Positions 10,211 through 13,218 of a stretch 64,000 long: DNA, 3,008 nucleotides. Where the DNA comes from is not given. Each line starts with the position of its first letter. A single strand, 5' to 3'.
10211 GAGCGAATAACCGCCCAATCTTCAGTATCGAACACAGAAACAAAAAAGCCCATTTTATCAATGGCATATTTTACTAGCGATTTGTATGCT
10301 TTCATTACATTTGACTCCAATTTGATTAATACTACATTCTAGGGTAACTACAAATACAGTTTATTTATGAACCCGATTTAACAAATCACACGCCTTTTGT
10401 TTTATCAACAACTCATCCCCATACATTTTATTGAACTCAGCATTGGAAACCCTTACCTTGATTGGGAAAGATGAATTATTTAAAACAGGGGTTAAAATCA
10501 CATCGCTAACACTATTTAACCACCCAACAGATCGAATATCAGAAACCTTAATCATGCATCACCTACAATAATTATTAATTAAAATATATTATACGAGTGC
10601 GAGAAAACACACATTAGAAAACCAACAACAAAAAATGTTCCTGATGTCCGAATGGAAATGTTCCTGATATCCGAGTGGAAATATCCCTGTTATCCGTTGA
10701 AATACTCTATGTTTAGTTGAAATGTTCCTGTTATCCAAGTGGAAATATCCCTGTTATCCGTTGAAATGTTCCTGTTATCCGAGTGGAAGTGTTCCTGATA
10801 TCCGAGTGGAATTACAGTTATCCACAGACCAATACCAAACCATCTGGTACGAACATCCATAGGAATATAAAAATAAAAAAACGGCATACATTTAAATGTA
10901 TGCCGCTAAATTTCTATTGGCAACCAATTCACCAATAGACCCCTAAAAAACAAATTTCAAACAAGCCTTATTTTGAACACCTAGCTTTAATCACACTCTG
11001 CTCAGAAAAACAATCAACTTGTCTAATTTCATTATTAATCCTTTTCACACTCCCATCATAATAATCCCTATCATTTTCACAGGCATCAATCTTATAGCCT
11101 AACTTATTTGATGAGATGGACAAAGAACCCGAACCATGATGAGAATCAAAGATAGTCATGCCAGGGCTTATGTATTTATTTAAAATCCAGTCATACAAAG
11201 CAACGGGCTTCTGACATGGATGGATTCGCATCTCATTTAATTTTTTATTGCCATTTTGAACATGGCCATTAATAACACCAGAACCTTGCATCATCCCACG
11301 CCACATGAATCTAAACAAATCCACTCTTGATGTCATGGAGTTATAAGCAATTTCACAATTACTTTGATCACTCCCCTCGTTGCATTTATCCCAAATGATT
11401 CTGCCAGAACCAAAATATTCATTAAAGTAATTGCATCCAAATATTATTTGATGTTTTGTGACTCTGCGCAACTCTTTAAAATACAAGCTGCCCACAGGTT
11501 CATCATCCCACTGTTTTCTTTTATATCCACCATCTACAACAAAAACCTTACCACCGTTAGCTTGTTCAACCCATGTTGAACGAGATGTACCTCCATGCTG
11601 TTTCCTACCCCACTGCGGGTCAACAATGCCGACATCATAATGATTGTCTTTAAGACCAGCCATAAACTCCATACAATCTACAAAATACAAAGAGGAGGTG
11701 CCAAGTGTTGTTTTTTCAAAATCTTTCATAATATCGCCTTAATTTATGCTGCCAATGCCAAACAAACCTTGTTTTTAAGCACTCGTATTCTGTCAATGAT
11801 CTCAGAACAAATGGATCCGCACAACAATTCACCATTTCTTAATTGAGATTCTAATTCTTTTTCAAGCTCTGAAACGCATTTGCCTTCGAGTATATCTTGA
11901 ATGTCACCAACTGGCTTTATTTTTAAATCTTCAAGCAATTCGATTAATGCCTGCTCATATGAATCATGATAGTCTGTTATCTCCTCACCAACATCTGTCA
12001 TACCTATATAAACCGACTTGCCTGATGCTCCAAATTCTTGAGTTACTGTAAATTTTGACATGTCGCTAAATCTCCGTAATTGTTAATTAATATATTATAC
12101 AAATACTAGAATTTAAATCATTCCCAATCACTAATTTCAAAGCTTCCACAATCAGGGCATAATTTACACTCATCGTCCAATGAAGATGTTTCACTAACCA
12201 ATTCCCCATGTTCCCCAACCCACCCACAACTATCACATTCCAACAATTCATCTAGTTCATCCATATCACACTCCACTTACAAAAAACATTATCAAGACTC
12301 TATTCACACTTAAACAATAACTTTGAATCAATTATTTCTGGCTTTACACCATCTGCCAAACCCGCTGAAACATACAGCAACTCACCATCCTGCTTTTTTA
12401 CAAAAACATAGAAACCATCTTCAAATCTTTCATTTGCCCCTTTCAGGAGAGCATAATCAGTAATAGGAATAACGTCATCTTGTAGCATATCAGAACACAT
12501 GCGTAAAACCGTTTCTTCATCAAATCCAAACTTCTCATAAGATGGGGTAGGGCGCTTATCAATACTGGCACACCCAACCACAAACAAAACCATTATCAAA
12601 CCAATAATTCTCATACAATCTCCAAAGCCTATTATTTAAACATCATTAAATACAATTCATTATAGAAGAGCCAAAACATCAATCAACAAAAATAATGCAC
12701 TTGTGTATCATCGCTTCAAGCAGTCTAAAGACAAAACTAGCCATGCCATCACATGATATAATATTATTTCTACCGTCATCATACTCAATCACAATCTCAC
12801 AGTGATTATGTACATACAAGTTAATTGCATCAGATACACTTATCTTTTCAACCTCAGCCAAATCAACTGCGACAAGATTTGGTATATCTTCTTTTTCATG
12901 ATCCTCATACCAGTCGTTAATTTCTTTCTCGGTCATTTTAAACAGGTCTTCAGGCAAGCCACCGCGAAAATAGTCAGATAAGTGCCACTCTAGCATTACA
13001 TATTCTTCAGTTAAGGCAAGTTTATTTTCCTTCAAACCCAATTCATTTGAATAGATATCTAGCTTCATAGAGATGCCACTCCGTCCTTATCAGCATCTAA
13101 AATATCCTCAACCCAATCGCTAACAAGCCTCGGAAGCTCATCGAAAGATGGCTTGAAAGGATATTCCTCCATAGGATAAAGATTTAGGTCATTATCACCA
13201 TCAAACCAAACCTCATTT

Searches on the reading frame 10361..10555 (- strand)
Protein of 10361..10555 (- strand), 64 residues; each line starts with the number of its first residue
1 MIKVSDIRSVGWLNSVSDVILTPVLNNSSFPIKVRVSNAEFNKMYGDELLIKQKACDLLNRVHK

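Call 10: search_protein_families(library=pfam, proteins=[window:10361-10555:-], max_evalue=0.01)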
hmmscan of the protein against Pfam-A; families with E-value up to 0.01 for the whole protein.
window:10361-10555:- (64 aa): 0 families

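Call 19: find_encoding_contigs(protein=window:10361-10555:-, flank=3000, max_places=10)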
Protein window:10361-10555:- (64 aa): no gene with exactly this product is on record in the collection.

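Call 43: search_protein_families(library=phrogs, proteins=[window:10361-10555:-], max_evalue=1)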
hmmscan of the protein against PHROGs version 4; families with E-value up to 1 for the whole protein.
window:10361-10555:- (64 aa): 0 families

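Call 47: find_homologous_proteins(query=window:10361-10555:-, max_evalue=0.01)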
Query window:10361-10555:- (64 aa): 1 proteins with E <= 0.01 among 1 candidates.
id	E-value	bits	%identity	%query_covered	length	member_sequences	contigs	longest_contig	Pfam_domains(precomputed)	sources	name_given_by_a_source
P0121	5.5e-34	132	100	100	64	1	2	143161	-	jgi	jgi:hypothetical protein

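Call 61: predict_structure(protein=window:10361-10555:-)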
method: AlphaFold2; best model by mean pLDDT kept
length: 64 residues; sequences in the alignment: 1
mean_pLDDT: 54.8   pTM: 0.29
mean pLDDT of the five models: 54.8, 53.2, 51.7, 49.7, 42.6
residues with pLDDT >= 90: 0; 70-90: 7; 50-70: 27; < 50: 30
segments of 3 or more residues with pLDDT < 50: 1-10, 12-29
pLDDT, mean of each block of 10 residues (from residue 1): 44 44 45 55 66 71 61
secondary structure, 60 per line:
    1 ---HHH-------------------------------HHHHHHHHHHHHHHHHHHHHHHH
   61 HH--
elements in order: H38-62

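Call 95: search_protein_families(library=pfam, proteins=[window:10361-10555:-], max_evalue=10)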
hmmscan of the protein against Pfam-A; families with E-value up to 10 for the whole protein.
window:10361-10555:- (64 aa): 1 family
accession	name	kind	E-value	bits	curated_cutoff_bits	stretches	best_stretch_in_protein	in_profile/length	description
PF15760.10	DLEU7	-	0.13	12.5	27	1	9-60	100-148/194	Leukemia-associated protein 7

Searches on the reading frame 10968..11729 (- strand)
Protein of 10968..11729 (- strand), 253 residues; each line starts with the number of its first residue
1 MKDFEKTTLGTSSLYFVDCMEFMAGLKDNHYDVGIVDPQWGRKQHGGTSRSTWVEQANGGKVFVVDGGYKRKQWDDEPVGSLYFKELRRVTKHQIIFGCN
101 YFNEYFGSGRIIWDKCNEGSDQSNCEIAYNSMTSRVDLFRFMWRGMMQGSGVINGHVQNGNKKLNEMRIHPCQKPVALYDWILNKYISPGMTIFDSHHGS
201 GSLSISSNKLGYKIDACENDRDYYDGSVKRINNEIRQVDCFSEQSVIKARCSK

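Call 10: search_protein_families(library=pfam, proteins=[window:10968-11729:-], max_evalue=0.01)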
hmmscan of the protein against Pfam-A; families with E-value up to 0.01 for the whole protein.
window:10968-11729:- (253 aa): 1 family
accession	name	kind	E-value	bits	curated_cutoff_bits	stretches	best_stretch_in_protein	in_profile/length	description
PF01555.25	N6_N4_Mtase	-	8.2e-09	36.2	26.7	1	158-226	150-218/221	DNA methylase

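Call 17: find_related_loci(query=window:10968-11729:-, collection=viral_contigs, flank=6000)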
Query window:10968-11729:- (253 aa) in viral_contigs; peptide patterns used: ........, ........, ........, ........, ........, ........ (x = any residue, [..] = any of these).
30 stretches matched a pattern; 29 encode a relative of the query (tblastn E <= 1e-3); 29 distinct loci.
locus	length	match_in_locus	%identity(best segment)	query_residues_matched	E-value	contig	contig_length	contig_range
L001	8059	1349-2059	51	8-243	3e-81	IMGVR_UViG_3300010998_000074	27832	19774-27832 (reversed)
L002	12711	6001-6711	51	8-243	3e-81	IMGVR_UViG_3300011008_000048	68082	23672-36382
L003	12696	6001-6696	51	10-242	2e-77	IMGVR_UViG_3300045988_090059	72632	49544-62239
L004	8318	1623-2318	51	10-242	2e-77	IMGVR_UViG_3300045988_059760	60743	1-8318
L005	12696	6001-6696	51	10-242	2e-77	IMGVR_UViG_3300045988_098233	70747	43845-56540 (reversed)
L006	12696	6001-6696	50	10-242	4e-77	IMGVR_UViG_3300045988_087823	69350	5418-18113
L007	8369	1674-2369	50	10-242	4e-77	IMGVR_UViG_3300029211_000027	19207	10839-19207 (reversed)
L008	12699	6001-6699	51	10-243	2e-77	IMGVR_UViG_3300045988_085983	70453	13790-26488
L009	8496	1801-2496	51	10-242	3e-77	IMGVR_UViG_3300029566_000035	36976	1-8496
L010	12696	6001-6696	51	10-242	3e-77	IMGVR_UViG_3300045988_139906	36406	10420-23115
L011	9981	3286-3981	51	10-242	5e-77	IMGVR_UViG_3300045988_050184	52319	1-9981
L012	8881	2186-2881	51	10-242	6e-77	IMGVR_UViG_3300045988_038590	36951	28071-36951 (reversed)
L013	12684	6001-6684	51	14-242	8e-77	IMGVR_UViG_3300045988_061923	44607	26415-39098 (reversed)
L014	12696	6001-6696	51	10-242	6e-77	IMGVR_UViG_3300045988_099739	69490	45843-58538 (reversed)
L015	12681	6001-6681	51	15-242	2e-76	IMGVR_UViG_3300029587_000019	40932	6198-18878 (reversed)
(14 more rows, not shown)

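Call 21: find_encoding_contigs(protein=window:10968-11729:-, flank=5000, max_places=10)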
Protein window:10968-11729:- (253 aa): no gene with exactly this product is on record in the collection.

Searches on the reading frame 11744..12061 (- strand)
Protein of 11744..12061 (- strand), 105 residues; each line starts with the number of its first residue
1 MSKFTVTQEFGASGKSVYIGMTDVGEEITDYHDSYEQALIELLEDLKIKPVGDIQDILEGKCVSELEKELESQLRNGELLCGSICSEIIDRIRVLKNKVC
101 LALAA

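Call 10: search_protein_families(library=pfam, proteins=[window:11744-12061:-], max_evalue=0.01)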
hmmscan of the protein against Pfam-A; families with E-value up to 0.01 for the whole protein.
window:11744-12061:- (105 aa): 0 families

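Call 43: search_protein_families(library=phrogs, proteins=[window:11744-12061:-], max_evalue=1)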
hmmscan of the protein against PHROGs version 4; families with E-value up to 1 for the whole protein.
window:11744-12061:- (105 aa): 3 families
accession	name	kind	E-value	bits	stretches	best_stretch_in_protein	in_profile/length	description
phrog_27922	-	unknown function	0.18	12.7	1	35-66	6-37/73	-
phrog_7723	-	unknown function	0.26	12.3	1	12-41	28-56/76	-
phrog_17614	-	unknown function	0.33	12.2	1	3-69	27-93/97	-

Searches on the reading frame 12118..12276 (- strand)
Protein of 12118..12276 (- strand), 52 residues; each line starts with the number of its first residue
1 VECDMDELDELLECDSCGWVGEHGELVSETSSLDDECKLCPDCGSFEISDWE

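Call 43: search_protein_families(library=phrogs, proteins=[window:12118-12276:-], max_evalue=1)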
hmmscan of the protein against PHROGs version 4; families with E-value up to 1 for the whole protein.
window:12118-12276:- (52 aa): 2 families
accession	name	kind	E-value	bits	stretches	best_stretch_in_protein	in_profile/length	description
phrog_28897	-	unknown function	0.031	15.5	0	14-31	34-51/68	-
phrog_4550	-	unknown function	0.27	12.4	1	12-25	6-19/60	-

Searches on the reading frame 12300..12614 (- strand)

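Call 10: search_protein_families(library=pfam, proteins=[window:12300-12614:-], max_evalue=0.01)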
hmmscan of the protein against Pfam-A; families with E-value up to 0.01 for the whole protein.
window:12300-12614:- (104 aa): 0 families

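Call 43: search_protein_families(library=phrogs, proteins=[window:12300-12614:-], max_evalue=1)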
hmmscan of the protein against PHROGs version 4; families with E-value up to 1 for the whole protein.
window:12300-12614:- (104 aa): 1 family
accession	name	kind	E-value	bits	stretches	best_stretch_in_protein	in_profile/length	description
phrog_4662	-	unknown function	0.11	13.3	1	70-83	35-48/72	-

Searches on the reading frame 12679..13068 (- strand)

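Call 43: search_protein_families(library=phrogs, proteins=[window:12679-13068:-], max_evalue=1)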
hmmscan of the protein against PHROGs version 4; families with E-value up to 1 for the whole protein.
window:12679-13068:- (129 aa): 1 family
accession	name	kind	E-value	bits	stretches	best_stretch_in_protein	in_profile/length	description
phrog_5782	-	head and packaging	0.2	12.8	1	42-95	9-65/68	virion structural protein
